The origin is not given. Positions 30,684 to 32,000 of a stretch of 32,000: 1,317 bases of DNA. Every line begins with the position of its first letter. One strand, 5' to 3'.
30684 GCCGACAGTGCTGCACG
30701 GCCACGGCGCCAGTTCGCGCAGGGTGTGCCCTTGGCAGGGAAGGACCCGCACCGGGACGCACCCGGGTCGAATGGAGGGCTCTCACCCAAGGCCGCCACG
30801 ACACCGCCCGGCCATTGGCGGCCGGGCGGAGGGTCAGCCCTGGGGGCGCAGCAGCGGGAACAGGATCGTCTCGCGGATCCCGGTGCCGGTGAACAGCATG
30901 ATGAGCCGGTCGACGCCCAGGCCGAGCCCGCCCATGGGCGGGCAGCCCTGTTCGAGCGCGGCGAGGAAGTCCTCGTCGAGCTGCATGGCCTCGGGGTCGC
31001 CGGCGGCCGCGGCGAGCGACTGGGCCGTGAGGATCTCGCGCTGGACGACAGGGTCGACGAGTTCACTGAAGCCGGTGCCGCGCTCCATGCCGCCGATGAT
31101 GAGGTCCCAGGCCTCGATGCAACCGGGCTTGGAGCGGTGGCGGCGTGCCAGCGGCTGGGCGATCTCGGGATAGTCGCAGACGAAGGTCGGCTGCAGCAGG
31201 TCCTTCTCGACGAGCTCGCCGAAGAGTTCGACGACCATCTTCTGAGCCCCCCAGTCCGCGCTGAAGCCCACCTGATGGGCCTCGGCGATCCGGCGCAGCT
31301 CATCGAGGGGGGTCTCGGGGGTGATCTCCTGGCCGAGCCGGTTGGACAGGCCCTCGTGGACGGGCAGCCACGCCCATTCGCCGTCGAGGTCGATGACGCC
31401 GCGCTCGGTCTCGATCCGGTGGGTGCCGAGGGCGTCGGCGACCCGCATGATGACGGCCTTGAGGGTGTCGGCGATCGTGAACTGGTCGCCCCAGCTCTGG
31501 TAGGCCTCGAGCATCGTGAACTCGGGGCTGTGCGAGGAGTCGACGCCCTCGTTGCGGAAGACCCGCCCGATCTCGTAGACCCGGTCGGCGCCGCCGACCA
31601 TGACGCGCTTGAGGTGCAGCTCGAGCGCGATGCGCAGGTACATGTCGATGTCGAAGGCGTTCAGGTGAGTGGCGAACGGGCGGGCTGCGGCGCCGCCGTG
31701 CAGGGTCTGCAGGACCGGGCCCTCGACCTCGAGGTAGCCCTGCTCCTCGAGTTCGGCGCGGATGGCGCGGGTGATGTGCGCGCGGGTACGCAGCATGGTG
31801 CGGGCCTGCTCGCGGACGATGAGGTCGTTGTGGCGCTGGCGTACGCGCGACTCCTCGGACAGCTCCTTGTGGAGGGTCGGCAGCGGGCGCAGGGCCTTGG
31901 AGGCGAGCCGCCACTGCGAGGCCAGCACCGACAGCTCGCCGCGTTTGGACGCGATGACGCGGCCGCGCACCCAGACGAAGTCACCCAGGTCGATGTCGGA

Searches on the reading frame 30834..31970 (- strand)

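Call 13: search_protein_families(library=pfam, proteins=[window:30834-31970:-], max_evalue=0.001)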
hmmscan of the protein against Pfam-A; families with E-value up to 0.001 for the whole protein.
window:30834-31970:- (378 aa): 2 families
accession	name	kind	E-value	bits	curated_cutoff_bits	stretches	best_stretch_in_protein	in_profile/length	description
PF00152.25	tRNA-synt_2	-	3.8e-73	246.7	25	1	38-373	1-306/308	tRNA synthetases class II (D, K and N)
PF01409.25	tRNA-synt_2d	-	4e-05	23.7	19.8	0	130-184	104-157/246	tRNA synthetases class II core domain (F)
